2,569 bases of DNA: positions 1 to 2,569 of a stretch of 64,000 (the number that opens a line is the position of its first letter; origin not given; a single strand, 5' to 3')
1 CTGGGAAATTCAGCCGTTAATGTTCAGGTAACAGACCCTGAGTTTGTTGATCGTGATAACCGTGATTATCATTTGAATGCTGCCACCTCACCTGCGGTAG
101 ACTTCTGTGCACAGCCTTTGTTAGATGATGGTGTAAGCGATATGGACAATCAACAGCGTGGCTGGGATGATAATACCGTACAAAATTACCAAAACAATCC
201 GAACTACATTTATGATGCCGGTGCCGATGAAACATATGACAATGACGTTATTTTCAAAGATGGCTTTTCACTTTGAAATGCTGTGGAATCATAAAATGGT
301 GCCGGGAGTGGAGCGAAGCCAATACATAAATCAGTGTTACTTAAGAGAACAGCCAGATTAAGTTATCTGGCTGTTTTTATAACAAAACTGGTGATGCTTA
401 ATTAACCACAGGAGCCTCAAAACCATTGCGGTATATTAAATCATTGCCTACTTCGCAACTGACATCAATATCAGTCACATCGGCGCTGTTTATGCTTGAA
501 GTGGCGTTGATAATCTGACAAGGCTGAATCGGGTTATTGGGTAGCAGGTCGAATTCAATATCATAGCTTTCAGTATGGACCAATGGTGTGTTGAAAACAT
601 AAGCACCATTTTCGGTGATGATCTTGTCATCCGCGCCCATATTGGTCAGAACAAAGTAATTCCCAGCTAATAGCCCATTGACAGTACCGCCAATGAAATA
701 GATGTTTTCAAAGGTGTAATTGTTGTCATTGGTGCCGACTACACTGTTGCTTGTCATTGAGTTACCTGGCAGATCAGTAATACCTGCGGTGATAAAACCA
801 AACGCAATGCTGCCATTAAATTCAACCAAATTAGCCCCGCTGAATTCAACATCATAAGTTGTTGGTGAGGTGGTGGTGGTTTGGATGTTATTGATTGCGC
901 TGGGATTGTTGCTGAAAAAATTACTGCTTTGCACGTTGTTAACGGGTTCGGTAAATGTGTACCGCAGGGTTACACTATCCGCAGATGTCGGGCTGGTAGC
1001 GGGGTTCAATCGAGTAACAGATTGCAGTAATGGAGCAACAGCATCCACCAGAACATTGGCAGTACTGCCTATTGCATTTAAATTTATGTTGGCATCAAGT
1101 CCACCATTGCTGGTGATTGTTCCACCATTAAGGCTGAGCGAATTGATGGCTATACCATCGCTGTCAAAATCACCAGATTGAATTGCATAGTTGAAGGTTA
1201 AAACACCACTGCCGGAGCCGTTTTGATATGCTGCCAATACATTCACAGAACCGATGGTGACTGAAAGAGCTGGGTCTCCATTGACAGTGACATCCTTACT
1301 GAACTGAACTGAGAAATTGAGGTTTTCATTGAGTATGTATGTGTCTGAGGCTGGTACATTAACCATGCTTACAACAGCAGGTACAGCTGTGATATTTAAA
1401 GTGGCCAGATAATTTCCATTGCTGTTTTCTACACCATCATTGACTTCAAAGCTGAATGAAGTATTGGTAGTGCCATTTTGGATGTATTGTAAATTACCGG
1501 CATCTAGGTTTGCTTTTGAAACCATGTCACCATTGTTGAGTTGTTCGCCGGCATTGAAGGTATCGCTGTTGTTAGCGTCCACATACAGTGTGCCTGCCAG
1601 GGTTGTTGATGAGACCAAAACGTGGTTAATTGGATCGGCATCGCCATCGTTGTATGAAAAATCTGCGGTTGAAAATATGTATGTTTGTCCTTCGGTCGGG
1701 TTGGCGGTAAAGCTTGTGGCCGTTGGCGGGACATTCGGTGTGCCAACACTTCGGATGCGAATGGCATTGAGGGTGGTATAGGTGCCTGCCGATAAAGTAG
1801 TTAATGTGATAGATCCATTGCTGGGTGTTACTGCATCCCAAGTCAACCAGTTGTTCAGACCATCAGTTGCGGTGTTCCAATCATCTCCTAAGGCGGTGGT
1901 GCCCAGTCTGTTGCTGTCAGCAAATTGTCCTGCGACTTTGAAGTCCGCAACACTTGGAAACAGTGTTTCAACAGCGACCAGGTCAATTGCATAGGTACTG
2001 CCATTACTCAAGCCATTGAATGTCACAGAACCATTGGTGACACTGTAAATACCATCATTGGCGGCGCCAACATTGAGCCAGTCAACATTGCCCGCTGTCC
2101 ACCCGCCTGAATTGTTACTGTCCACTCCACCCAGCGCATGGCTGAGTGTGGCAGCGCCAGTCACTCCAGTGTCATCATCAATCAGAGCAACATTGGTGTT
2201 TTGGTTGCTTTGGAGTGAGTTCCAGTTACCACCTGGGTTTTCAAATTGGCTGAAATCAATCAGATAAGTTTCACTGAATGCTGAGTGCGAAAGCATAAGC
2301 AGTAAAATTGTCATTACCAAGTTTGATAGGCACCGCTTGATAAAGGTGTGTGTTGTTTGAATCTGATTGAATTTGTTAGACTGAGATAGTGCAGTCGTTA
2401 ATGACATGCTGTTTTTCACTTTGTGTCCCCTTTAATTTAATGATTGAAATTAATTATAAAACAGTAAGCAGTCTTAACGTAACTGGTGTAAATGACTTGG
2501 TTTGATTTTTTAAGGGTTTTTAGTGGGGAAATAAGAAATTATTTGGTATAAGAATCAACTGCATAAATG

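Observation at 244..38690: Shared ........(E) tail on otherwise unrelated exported proteins: candidate sorting or anchoring signal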

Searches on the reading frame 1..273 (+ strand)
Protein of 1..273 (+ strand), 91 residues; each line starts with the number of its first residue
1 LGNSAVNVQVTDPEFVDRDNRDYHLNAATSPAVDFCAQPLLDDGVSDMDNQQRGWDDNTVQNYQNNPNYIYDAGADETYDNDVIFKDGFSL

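Call 4: search_protein_families(library=pfam, proteins=[window:1-273:+], max_evalue=0.01)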
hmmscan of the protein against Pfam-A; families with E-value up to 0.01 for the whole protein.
window:1-273:+ (91 aa): 1 family
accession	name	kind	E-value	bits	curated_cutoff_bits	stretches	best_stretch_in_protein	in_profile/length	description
PF08480.16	Disaggr_assoc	-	0.0016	18.8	22.6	0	4-28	149-172/194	Disaggregatase related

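Call 5: search_protein_families(library=ncbifam, proteins=[window:1-273:+], max_evalue=0.1)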
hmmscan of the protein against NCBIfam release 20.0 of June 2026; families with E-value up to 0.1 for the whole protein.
window:1-273:+ (91 aa): 0 families

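Call 82: search_protein_families(library=pfam, proteins=[window:1-273:+], max_evalue=1)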
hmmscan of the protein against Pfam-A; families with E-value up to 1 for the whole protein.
window:1-273:+ (91 aa): 1 family
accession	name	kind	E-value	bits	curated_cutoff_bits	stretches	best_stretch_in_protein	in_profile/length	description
PF08480.16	Disaggr_assoc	-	0.0016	18.8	22.6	1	4-28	149-172/194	Disaggregatase related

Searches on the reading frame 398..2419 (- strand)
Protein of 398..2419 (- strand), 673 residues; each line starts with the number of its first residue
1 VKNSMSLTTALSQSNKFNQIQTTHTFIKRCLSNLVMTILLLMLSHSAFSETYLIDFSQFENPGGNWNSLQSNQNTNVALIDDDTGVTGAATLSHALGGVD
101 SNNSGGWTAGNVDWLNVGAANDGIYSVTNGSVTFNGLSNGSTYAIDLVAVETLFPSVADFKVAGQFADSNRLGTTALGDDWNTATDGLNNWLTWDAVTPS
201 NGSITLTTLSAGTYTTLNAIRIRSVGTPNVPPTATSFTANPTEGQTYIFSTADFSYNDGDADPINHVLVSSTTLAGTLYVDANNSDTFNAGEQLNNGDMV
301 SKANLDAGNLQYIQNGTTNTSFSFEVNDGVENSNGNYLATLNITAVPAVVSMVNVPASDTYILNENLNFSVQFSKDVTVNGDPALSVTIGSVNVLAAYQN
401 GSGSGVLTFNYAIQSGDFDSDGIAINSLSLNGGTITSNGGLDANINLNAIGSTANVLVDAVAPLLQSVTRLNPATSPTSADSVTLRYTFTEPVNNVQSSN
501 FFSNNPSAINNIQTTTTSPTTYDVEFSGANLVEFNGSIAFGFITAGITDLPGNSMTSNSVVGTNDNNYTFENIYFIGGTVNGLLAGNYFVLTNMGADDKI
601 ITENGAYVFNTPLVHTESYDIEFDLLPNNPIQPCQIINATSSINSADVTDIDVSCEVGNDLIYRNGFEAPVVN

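Call 4: search_protein_families(library=pfam, proteins=[window:398-2419:-], max_evalue=0.01)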
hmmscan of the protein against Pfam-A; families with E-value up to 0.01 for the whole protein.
window:398-2419:- (673 aa): 1 family
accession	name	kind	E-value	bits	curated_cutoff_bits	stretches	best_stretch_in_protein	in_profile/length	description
PF16184.11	Cadherin_3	-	1.9e-06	28.2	25.5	1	240-336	10-100/106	Cadherin-like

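Call 5: search_protein_families(library=ncbifam, proteins=[window:398-2419:-], max_evalue=0.1)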
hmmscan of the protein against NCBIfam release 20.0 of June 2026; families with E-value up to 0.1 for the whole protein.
window:398-2419:- (673 aa): 0 families

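Call 87: find_encoding_contigs(protein=window:398-2419:-, flank=10000, max_places=3)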
Protein window:398-2419:- (673 aa): no gene with exactly this product is on record in the collection.

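Call 88: find_encoding_contigs(protein=window:398-2407:-, flank=10000, max_places=3)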
Protein window:398-2407:- (669 aa): 1 contig read that carries it; 1 place shown.
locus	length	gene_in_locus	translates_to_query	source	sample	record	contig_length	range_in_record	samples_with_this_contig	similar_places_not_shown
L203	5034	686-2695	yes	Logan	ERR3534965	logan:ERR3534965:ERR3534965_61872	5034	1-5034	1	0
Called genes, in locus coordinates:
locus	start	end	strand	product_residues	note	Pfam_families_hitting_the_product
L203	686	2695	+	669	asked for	PF16184:Cadherin_3 (weak)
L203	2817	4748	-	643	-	-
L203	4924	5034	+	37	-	?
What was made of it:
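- Tried and rejected: One contig look-up failed because of the start-codon choice and succeeded with the next ATG (calls 87, 88).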

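Call 90: search_protein_families(library=ncbifam, proteins=[L203:2817-4748:-], max_evalue=0.001)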
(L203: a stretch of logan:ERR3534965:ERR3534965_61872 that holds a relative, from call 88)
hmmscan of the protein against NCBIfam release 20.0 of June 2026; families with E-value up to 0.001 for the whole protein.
L203:2817-4748:- (643 aa): 0 families
